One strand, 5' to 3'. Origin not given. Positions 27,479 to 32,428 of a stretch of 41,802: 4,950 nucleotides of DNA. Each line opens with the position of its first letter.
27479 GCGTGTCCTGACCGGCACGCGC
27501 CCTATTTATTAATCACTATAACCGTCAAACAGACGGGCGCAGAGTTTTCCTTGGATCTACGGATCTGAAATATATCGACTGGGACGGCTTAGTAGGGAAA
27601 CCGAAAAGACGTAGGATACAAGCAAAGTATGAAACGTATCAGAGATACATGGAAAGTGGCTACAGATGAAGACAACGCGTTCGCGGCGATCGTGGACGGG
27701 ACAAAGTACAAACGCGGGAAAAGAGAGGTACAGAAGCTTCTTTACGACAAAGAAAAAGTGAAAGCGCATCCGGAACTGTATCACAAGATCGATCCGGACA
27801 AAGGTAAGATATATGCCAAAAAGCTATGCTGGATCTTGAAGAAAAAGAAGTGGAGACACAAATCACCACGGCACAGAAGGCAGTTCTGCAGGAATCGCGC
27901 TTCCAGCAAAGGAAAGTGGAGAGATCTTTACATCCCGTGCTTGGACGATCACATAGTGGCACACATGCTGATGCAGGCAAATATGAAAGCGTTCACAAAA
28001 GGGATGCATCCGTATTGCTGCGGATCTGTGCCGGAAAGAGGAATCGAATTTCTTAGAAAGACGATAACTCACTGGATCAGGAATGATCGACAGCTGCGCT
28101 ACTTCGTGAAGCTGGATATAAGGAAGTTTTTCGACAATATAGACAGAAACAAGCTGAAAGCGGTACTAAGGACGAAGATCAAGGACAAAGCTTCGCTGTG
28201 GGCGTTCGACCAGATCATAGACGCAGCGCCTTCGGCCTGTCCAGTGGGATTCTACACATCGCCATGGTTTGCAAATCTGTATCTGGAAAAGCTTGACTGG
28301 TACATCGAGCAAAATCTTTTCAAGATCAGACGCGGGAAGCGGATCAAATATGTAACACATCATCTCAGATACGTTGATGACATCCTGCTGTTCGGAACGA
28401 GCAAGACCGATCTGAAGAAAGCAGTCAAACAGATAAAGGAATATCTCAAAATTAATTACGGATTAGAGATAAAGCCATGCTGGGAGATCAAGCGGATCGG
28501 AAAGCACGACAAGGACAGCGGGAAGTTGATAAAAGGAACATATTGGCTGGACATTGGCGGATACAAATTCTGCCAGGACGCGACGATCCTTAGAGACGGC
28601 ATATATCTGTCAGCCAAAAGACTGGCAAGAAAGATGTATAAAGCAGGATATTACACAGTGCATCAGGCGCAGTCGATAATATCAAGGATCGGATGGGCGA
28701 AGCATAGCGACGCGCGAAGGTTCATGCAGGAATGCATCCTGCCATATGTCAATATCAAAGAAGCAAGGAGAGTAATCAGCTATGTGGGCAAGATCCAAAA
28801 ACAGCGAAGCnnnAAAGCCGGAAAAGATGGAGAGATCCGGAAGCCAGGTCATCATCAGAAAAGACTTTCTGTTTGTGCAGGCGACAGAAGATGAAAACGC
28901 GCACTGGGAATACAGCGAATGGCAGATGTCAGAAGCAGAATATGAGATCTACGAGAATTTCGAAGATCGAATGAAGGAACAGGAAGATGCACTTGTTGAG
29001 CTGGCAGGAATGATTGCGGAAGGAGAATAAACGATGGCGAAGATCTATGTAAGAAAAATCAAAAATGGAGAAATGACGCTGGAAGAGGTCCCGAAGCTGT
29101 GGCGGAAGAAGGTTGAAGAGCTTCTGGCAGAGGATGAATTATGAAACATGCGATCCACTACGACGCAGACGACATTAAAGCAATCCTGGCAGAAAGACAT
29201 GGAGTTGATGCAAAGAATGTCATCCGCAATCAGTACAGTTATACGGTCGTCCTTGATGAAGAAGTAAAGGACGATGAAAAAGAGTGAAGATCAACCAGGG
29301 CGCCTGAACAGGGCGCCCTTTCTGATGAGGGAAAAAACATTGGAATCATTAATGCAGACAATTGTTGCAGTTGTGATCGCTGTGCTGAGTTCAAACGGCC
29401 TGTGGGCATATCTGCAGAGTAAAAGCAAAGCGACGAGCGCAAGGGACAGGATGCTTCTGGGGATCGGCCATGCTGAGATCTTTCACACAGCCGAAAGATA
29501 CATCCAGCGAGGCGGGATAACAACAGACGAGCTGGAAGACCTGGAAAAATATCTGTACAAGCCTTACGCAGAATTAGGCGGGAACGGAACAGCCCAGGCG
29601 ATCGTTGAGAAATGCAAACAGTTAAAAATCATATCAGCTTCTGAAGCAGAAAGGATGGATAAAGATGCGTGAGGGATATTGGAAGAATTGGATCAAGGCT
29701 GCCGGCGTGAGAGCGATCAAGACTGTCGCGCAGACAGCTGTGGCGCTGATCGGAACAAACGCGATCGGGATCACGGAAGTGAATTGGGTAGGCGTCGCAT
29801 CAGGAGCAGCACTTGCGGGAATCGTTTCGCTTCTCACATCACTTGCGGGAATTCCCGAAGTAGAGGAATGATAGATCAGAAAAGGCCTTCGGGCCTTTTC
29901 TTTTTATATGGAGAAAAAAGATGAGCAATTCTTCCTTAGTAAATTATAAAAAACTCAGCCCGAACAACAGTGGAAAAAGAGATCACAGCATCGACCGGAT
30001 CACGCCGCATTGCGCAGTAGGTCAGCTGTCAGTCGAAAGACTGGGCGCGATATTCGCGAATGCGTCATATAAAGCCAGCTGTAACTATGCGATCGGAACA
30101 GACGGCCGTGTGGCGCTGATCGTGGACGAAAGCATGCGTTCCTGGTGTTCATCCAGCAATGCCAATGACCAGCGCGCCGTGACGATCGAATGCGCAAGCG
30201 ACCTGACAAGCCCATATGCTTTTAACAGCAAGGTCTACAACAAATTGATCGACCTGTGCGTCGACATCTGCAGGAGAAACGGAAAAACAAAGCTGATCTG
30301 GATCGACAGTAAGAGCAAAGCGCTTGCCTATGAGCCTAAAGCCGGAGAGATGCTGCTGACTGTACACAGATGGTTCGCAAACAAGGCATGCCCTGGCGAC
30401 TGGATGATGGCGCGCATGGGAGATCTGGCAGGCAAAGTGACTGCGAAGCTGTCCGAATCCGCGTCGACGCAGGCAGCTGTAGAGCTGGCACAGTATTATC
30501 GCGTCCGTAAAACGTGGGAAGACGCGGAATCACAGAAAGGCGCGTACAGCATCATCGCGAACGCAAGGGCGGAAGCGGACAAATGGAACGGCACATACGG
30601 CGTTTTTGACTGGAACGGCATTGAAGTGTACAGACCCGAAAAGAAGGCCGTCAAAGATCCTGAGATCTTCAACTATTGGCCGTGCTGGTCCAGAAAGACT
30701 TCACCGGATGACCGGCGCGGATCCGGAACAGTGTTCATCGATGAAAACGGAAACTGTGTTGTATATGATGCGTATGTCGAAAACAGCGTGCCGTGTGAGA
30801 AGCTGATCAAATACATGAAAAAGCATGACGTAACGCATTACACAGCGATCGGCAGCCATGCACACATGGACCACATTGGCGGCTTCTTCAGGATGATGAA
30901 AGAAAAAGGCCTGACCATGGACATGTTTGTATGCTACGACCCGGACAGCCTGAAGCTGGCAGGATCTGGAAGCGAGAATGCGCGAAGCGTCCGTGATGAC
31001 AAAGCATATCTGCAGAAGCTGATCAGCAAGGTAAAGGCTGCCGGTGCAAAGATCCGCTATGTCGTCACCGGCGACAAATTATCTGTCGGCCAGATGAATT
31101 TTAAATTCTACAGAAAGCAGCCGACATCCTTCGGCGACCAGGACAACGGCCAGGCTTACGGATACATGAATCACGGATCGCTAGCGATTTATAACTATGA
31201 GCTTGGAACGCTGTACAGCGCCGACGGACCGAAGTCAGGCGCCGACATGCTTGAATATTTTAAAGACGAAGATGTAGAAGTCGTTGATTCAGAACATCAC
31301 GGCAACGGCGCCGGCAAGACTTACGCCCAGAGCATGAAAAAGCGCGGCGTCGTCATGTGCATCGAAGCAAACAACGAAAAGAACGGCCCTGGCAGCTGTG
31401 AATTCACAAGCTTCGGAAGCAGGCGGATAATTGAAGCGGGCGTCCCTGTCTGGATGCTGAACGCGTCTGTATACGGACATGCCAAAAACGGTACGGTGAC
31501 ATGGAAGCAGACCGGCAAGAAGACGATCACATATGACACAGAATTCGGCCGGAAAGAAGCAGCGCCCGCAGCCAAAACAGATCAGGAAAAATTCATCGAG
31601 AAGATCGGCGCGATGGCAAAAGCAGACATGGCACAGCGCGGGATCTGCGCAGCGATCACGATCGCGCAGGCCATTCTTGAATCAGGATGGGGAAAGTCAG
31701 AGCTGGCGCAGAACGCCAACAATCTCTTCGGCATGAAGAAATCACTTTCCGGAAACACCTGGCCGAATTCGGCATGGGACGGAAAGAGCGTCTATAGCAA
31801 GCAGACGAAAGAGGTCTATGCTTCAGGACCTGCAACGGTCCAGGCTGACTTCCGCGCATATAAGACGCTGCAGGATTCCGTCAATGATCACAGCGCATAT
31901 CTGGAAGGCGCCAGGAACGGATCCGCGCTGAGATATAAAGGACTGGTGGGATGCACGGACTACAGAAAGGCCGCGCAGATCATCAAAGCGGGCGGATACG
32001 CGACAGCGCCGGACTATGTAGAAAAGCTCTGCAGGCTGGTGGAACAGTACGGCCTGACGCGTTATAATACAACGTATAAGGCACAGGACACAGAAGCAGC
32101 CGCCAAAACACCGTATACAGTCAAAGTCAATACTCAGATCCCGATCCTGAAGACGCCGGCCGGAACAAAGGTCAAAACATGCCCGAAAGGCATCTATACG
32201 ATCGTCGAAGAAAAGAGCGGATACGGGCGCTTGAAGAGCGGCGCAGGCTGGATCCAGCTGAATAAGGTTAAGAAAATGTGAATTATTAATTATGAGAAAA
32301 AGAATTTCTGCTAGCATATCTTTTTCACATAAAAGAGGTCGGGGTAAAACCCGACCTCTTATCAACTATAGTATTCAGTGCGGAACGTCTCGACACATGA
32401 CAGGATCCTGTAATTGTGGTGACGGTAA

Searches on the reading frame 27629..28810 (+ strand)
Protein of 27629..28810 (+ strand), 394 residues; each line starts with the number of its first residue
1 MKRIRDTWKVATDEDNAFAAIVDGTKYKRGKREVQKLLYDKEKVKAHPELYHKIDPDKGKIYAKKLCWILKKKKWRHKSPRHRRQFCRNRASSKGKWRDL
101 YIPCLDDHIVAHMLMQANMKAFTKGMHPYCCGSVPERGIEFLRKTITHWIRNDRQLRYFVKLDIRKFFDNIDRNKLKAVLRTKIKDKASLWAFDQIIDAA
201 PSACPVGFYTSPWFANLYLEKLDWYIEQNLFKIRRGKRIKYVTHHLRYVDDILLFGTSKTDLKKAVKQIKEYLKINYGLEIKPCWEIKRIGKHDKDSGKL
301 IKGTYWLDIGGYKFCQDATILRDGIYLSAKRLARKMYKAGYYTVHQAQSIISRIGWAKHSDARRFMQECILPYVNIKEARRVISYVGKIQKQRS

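Call 6: search_protein_families(library=pfam, proteins=[window:27629-28810:+], max_evalue=0.01)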
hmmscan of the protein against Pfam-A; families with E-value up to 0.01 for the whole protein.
window:27629-28810:+ (394 aa): 1 family
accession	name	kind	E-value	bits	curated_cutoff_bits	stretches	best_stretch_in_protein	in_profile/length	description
PF00078.32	RVT_1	-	1.2e-19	71.3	29.6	1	94-283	6-186/205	Reverse transcriptase (RNA-dependent DNA polymerase)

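Call 7: search_protein_families(library=phrogs, proteins=[window:27629-28810:+], max_evalue=0.001)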
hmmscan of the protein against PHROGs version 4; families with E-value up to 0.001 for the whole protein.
window:27629-28810:+ (394 aa): 2 families
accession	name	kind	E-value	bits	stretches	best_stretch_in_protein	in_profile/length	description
phrog_1423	-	DNA, RNA and nucleotide metabolism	4.9e-60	204.7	1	1-384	96-449/1040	Reverse transcriptase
phrog_2825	-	DNA, RNA and nucleotide metabolism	7.5e-11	42.8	1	157-273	110-221/336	polymerase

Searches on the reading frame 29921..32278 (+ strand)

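Call 6: search_protein_families(library=pfam, proteins=[window:29921-32278:+], max_evalue=0.01)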
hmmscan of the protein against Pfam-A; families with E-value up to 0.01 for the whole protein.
window:29921-32278:+ (786 aa): 2 families
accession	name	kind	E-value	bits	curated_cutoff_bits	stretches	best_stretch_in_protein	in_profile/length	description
PF01832.25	Glucosaminidase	-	8.2e-34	117.4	30.2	1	565-711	3-122/123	Mannosyl-glycoprotein endo-beta-N-acetylglucosaminidase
PF01510.30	Amidase_2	-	1.9e-13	51.4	26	1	22-159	3-130/131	N-acetylmuramoyl-L-alanine amidase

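Call 7: search_protein_families(library=phrogs, proteins=[window:29921-32278:+], max_evalue=0.001)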
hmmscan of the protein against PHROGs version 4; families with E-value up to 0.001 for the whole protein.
window:29921-32278:+ (786 aa): 15 families
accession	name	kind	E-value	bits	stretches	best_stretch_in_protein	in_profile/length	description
phrog_20388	-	lysis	5.7e-85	287.3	1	1-220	184-399/527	endolysin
phrog_7698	-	lysis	5.1e-63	214.7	1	1-226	1-201/316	endolysin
phrog_3513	-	lysis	1.2e-60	206.7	1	552-727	640-802/1434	endolysin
phrog_12727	-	lysis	2.1e-42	146.8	1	555-720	3-155/393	endolysin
phrog_1309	-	lysis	4.6e-38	132.6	1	558-718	3-153/410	endolysin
phrog_18032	-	lysis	1.5e-36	127.5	1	555-730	4-166/248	endolysin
phrog_1794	-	lysis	2.4e-31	110.4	2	1-210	30-260/336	amidase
phrog_326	-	other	2e-25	90.1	1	549-741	121-300/985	tail protein with endopeptidase domain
phrog_10967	-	lysis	4.3e-25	89.9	1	557-717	6-154/266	endolysin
phrog_8251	-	lysis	2.7e-16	60.9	1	571-718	17-150/250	endolysin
phrog_833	-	lysis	1.6e-14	55.3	1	3-187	7-183/294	endolysin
phrog_19265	-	unknown function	1.7e-13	51.9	1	16-160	16-143/293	-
phrog_14048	-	lysis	4.8e-11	43.9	1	9-127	11-134/305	endolysin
phrog_10051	-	lysis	2.2e-06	28.1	1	577-716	99-217/455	endolysin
phrog_4018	-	lysis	0.00012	22.9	0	142-206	122-190/285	amidase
